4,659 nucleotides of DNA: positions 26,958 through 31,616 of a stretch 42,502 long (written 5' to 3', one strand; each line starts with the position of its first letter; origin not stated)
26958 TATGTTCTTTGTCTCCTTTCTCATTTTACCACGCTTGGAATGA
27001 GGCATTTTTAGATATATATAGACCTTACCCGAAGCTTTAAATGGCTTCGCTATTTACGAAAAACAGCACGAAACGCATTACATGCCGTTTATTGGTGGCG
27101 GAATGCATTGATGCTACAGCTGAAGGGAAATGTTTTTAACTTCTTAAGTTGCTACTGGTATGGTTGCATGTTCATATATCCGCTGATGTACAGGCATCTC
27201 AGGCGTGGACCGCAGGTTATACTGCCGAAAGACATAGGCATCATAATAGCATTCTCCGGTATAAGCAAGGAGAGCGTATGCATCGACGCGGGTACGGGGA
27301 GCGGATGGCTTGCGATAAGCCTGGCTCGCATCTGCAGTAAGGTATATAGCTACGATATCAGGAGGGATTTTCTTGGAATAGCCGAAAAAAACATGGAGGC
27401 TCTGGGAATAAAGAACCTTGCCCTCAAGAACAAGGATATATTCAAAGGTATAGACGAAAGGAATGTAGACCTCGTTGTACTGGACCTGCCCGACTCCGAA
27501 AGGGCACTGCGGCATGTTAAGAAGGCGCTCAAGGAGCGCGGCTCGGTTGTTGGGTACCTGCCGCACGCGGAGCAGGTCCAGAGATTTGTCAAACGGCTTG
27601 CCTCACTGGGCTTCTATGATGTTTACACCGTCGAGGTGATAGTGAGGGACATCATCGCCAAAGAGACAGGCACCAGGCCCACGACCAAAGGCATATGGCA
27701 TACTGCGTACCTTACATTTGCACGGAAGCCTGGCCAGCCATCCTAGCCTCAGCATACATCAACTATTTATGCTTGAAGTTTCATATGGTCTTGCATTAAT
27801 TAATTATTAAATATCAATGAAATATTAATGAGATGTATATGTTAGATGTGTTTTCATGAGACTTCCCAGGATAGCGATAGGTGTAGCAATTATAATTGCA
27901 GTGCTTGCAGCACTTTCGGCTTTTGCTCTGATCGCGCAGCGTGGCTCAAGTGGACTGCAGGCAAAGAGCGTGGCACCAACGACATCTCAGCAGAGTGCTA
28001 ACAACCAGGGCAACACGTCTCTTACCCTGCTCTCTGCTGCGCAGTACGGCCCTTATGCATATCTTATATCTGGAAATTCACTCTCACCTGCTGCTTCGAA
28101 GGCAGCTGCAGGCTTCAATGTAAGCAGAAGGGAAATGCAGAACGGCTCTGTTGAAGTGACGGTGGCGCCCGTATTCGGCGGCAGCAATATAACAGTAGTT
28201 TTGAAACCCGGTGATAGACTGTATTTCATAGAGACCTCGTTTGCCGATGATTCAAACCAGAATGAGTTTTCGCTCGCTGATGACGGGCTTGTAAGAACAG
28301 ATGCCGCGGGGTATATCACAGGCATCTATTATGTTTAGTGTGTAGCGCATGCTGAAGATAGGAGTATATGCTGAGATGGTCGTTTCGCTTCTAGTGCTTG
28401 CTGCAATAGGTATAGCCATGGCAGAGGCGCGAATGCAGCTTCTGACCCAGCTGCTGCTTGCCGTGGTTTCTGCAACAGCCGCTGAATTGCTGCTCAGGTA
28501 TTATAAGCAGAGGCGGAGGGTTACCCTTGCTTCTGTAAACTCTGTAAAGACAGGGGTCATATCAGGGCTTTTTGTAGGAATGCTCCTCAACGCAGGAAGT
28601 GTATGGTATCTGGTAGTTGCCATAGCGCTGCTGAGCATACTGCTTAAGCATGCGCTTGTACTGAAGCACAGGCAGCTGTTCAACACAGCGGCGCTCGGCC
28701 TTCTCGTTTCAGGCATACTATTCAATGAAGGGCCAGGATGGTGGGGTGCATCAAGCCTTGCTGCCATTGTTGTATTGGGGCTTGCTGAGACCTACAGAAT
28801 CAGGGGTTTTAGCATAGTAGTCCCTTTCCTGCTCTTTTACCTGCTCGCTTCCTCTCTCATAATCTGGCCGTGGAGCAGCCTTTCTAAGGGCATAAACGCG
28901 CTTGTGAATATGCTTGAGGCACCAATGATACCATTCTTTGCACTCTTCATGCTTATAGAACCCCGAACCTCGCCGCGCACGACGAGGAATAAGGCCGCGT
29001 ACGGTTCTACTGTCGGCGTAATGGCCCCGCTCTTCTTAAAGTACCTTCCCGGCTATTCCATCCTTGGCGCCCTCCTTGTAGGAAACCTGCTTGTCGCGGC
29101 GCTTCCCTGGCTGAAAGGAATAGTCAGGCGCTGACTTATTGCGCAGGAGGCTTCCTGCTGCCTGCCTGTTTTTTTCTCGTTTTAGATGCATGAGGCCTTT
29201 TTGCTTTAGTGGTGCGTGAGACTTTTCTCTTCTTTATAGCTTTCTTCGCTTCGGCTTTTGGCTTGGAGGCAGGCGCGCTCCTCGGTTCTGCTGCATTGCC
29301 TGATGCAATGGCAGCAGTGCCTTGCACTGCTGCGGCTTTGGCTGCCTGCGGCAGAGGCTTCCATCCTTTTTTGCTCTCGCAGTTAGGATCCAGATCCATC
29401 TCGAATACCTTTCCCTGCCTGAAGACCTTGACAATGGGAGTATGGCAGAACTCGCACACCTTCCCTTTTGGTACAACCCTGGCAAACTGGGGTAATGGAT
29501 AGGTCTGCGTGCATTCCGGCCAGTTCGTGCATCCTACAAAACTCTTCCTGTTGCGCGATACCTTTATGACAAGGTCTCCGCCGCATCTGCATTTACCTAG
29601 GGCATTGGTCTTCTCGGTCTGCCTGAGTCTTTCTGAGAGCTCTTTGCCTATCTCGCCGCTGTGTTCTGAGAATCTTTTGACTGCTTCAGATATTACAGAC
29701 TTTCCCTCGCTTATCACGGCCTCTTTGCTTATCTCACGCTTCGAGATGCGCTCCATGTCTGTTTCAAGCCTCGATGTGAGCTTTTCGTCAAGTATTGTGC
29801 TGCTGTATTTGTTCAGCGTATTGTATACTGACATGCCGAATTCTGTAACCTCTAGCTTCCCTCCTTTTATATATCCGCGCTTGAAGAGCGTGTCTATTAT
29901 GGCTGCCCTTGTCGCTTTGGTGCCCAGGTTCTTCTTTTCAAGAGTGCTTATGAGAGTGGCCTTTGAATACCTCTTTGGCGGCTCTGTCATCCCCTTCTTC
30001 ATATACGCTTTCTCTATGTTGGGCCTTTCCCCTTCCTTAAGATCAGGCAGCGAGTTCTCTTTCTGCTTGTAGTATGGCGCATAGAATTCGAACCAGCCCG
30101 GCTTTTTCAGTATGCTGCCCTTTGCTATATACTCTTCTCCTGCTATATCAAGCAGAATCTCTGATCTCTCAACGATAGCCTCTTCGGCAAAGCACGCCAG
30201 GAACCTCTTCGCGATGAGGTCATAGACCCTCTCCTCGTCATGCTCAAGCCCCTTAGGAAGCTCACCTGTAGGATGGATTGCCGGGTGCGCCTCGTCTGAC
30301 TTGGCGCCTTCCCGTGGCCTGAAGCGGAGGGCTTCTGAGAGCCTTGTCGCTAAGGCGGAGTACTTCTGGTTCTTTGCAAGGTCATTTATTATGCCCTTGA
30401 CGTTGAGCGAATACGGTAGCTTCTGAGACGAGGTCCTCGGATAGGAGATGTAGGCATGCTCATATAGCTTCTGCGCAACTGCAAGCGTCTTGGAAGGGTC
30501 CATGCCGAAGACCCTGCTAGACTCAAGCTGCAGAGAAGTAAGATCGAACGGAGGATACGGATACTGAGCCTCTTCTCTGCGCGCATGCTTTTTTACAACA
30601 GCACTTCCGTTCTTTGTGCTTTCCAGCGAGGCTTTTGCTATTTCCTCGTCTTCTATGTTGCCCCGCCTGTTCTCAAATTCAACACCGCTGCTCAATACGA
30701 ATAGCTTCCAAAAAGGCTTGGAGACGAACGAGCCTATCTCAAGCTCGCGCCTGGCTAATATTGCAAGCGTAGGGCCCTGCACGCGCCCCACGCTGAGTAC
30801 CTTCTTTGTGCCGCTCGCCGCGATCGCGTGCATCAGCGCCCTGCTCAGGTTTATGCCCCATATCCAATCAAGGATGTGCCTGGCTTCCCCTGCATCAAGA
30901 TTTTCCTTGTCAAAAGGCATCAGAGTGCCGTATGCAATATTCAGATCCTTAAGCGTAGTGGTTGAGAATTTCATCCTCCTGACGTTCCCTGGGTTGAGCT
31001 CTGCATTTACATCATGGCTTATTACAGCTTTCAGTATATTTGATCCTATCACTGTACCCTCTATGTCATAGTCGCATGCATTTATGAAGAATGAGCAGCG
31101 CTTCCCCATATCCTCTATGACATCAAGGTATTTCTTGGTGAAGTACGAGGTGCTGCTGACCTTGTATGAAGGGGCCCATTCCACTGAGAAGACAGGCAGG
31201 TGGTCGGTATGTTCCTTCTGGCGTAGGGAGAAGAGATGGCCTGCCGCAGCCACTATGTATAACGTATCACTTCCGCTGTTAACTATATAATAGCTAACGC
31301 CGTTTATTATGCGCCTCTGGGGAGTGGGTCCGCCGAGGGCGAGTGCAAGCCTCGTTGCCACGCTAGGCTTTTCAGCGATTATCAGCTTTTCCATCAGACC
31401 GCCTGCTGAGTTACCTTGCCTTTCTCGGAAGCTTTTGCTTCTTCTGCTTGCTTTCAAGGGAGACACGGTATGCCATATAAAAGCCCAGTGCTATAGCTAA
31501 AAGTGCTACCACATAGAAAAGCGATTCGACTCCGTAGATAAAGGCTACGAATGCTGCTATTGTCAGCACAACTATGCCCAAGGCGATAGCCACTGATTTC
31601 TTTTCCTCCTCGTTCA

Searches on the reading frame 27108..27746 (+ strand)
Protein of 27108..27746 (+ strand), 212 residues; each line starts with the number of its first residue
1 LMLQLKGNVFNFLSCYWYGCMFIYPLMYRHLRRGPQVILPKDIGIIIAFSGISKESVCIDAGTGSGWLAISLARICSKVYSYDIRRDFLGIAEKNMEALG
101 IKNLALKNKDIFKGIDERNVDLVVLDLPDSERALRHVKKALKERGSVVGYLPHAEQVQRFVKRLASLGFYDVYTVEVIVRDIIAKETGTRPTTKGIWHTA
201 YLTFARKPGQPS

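Call 49: search_protein_families(library=pfam, proteins=[window:27108-27746:+], max_evalue=0.0001)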
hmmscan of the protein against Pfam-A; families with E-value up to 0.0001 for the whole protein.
window:27108-27746:+ (212 aa): 8 families
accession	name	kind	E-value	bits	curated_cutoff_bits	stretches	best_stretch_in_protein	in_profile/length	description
PF08704.16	GCD14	-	2.4e-22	80.2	26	1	34-186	20-181/247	tRNA methyltransferase complex GCD14 subunit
PF13847.12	Methyltransf_31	-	1.8e-11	44.3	27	1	53-148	2-108/145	Methyltransferase domain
PF13649.12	Methyltransf_25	-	1.2e-07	32.7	27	1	59-145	2-97/97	Methyltransferase domain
PF08241.18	Methyltransf_11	-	2.8e-06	28.3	21.2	1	60-148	2-94/95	Methyltransferase domain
PF05175.20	MTS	-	1e-05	25.7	23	1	56-126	33-105/170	Methyltransferase small domain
PF06325.19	PrmA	-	4.4e-05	23.5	22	1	55-125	162-232/296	Ribosomal protein L11 methyltransferase (PrmA)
PF08242.18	Methyltransf_12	-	4.8e-05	24.5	30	0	60-146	2-97/98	Methyltransferase domain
PF13489.12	Methyltransf_23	-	7.4e-05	23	27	0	53-152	21-119/164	Methyltransferase domain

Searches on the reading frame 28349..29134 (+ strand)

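Call 49: search_protein_families(library=pfam, proteins=[window:28349-29134:+], max_evalue=0.0001)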
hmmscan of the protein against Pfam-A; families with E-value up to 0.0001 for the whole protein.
window:28349-29134:+ (261 aa): 1 family
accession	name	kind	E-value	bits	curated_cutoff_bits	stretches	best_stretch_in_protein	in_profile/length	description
PF03116.20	NQR2_RnfD_RnfE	-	2.4e-09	37.4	27.7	0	11-125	20-130/296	NQR2, RnfD, RnfE family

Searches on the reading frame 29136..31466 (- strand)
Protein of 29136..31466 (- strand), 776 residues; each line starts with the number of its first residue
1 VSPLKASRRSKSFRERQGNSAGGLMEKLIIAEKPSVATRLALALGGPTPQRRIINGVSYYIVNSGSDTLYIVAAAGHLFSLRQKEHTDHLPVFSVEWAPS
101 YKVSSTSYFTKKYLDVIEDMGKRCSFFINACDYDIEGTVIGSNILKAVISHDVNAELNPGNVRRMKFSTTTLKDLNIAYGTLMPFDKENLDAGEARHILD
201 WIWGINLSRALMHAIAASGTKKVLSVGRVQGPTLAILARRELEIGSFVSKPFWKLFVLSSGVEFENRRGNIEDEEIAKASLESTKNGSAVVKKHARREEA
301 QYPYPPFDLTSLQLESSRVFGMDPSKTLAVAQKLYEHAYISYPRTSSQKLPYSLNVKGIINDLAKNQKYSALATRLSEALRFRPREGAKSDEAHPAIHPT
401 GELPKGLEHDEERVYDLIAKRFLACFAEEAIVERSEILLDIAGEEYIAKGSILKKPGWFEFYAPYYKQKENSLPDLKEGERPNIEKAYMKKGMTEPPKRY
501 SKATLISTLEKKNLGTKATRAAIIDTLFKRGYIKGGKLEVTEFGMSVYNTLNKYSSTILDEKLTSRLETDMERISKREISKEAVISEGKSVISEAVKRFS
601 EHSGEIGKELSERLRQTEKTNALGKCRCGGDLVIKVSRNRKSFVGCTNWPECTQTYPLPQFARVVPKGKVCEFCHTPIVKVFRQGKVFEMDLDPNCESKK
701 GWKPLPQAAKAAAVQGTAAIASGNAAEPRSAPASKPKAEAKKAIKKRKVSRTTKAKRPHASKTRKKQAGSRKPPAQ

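Call 49: search_protein_families(library=pfam, proteins=[window:29136-31466:-], max_evalue=0.0001)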
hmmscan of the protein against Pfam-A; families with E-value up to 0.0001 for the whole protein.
window:29136-31466:- (776 aa): 3 families
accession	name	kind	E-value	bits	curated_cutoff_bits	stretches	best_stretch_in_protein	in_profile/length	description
PF01131.25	Topoisom_bac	-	1.3e-119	400.4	35.1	1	186-585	3-410/411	DNA topoisomerase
PF01396.24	Zn_ribbon_Top1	-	3.8e-09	36.6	32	1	627-659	6-37/39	Topoisomerase DNA binding C4 zinc finger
PF01751.28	Toprim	-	6.3e-08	33.1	23.1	1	27-168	1-94/96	Toprim domain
